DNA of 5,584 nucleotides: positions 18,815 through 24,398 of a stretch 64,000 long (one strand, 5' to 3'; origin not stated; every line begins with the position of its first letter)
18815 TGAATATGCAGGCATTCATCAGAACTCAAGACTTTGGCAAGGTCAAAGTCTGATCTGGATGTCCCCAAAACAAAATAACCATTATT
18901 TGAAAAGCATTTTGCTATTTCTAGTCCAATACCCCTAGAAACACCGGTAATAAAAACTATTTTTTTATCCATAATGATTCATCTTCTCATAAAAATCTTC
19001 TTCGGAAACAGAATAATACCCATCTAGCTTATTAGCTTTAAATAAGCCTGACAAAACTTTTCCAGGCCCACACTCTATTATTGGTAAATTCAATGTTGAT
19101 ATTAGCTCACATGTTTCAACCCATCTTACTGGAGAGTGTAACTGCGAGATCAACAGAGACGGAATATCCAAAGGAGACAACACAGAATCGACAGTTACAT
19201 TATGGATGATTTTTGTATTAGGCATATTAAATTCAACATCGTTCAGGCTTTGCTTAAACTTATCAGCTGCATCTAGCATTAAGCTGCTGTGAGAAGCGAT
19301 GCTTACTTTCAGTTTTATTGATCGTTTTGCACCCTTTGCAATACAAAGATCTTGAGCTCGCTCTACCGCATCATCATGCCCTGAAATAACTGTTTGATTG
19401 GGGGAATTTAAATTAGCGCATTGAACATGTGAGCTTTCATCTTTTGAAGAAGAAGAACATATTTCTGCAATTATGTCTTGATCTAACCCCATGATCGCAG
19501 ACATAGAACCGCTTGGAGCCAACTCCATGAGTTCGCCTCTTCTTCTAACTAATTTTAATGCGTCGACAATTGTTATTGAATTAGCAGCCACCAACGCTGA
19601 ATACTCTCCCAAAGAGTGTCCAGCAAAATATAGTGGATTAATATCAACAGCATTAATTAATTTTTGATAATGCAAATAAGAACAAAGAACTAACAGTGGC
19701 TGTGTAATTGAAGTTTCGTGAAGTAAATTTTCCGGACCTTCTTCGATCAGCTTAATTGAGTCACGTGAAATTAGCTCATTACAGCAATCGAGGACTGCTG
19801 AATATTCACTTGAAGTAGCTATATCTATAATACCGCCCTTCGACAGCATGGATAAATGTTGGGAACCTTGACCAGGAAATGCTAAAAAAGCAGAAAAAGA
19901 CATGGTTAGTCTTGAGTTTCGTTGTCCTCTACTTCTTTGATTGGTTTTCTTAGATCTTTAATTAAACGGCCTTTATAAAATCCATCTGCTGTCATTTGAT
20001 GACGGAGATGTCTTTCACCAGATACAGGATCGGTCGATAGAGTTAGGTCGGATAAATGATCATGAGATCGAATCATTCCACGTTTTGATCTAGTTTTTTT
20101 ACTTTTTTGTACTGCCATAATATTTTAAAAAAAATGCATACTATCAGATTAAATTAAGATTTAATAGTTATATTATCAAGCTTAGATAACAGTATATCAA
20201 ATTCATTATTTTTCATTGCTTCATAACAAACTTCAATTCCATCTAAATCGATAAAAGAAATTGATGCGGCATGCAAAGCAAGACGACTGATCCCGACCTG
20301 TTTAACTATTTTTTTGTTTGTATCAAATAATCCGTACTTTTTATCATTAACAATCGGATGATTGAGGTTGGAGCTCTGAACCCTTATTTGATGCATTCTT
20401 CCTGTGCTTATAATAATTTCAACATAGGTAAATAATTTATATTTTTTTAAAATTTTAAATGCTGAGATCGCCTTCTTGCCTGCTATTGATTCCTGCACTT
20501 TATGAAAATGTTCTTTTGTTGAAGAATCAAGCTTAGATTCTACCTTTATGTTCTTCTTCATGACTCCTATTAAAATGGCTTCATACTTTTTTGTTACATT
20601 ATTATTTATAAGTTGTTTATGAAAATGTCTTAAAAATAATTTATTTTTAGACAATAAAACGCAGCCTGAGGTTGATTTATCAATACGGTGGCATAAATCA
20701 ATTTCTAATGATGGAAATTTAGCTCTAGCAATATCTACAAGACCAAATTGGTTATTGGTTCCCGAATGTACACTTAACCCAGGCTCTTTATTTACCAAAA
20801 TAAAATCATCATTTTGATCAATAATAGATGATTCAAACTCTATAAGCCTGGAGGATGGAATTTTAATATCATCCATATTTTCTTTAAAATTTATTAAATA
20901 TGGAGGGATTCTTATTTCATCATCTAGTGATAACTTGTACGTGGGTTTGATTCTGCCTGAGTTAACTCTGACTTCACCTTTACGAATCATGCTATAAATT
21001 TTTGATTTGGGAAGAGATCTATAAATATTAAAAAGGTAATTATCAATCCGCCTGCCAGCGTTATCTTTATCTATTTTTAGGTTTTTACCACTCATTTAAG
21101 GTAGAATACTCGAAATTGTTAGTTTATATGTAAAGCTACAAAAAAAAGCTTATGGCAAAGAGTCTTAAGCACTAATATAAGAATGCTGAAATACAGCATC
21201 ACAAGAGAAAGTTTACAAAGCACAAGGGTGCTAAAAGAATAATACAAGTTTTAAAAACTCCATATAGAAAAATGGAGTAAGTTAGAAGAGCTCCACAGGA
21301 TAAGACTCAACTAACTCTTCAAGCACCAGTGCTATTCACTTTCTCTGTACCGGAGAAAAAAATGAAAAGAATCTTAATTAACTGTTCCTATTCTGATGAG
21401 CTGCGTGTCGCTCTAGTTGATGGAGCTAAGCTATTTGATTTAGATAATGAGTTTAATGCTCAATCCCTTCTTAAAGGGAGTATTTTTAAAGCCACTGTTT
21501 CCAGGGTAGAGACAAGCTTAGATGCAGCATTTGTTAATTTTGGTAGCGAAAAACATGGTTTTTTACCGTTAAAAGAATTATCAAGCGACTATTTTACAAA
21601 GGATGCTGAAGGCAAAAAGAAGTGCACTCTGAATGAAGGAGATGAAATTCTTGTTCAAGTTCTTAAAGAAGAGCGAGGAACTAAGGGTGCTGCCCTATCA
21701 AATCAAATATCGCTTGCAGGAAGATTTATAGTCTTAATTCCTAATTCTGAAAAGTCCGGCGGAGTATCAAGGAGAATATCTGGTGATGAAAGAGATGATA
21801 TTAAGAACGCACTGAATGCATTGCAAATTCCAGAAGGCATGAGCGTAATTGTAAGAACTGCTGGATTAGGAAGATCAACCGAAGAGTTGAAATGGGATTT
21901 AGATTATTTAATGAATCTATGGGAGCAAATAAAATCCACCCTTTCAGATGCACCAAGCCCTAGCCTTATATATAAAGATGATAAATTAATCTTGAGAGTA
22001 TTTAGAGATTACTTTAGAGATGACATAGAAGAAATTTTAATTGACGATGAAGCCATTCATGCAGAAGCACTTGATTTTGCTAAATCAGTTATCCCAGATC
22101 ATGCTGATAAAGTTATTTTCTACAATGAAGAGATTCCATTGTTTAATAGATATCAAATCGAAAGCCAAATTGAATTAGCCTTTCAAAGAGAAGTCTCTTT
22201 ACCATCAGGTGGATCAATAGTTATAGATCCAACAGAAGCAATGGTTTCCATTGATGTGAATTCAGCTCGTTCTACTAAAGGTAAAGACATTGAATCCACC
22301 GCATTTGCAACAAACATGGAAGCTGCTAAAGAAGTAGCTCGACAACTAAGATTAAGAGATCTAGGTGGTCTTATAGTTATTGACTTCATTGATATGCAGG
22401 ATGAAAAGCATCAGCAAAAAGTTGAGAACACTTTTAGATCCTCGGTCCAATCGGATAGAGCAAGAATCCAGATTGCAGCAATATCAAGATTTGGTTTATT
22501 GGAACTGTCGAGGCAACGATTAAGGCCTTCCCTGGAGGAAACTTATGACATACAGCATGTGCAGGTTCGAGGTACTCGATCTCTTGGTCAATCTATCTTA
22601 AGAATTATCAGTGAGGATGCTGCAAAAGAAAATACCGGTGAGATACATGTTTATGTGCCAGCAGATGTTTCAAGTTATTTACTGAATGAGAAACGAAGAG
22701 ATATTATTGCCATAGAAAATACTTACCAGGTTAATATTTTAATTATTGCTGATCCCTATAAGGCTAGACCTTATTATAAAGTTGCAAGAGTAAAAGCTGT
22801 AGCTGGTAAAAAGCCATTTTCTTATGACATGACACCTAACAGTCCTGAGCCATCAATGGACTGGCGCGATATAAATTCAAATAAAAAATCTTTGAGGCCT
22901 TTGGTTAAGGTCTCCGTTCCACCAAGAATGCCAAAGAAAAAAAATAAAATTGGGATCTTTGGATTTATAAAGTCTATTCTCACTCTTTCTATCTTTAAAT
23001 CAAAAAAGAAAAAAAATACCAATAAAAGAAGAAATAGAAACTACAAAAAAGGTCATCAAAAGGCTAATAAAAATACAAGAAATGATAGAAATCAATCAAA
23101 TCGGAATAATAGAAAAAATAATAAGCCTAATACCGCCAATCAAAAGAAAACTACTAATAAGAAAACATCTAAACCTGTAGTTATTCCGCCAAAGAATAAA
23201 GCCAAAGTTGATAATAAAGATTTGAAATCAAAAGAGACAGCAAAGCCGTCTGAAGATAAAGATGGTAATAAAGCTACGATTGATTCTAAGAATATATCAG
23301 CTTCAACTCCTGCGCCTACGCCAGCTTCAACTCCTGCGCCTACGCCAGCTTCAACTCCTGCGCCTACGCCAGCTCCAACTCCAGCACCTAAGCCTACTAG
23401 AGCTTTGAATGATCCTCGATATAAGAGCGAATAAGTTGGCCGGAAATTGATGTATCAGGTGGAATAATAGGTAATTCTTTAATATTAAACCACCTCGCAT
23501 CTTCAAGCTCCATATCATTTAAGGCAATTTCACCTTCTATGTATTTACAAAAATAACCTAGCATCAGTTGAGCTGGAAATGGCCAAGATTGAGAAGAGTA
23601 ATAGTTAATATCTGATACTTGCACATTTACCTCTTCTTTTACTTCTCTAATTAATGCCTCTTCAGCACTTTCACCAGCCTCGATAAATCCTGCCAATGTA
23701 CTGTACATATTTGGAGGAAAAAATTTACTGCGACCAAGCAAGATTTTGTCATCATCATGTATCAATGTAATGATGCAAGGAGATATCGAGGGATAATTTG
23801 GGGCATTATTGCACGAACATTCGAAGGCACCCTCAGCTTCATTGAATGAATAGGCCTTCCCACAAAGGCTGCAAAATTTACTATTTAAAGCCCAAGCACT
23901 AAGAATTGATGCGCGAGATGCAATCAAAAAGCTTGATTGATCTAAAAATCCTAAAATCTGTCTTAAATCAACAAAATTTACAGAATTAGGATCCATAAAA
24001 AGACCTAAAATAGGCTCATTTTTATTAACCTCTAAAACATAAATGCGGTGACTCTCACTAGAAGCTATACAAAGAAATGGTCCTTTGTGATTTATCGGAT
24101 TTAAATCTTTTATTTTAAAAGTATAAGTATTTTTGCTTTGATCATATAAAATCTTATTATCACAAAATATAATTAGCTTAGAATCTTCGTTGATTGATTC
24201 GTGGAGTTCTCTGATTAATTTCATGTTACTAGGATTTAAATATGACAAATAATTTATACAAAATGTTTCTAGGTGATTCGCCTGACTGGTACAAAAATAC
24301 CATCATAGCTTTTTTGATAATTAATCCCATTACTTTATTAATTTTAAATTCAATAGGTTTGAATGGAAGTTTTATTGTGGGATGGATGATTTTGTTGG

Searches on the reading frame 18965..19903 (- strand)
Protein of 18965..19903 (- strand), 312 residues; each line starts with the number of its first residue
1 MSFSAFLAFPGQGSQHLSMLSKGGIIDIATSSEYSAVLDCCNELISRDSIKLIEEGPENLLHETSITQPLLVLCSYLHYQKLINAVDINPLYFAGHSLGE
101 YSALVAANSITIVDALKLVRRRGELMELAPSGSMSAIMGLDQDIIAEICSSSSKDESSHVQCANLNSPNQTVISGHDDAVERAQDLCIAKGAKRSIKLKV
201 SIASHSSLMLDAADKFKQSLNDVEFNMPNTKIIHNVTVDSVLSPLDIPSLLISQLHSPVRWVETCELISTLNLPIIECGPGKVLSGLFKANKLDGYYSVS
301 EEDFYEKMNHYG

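Call 70: search_protein_families(library=pfam, proteins=[window:18965-19903:-], max_evalue=0.00001)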
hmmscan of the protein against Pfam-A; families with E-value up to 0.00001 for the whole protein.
window:18965-19903:- (312 aa): 1 family
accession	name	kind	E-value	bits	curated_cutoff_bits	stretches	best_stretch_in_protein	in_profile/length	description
PF00698.26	Acyl_transf_1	-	9.6e-27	94.7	32.7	1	9-263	4-249/319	Acyl transferase domain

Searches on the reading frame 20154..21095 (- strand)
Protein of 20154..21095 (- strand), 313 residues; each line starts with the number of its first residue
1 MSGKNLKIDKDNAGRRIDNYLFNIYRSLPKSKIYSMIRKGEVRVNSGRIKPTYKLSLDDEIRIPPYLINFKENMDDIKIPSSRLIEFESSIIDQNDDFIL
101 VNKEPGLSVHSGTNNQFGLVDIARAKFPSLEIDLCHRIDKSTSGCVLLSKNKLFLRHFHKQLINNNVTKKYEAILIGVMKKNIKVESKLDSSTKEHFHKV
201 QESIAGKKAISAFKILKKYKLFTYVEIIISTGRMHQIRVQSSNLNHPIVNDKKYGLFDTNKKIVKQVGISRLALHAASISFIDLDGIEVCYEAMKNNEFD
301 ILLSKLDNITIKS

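Call 70: search_protein_families(library=pfam, proteins=[window:20154-21095:-], max_evalue=0.00001)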
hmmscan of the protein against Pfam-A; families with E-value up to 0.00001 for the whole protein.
window:20154-21095:- (313 aa): 2 families
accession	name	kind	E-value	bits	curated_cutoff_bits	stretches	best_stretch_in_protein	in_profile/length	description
PF00849.27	PseudoU_synth_2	-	4.6e-25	89.1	26.8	1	97-242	1-151/152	RNA pseudouridylate synthase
PF01479.30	S4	-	7e-07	29.3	22.8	1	15-61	1-48/48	S4 domain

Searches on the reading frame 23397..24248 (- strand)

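Call 30: search_protein_families(library=pfam, proteins=[window:23397-24248:-], max_evalue=0.00001)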
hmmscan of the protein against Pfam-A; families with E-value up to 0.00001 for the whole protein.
window:23397-24248:- (283 aa): 1 family
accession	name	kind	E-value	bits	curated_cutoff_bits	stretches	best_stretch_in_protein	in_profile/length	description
PF00293.34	NUDIX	-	3.1e-18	66.5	21.1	1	160-270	9-128/134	NUDIX domain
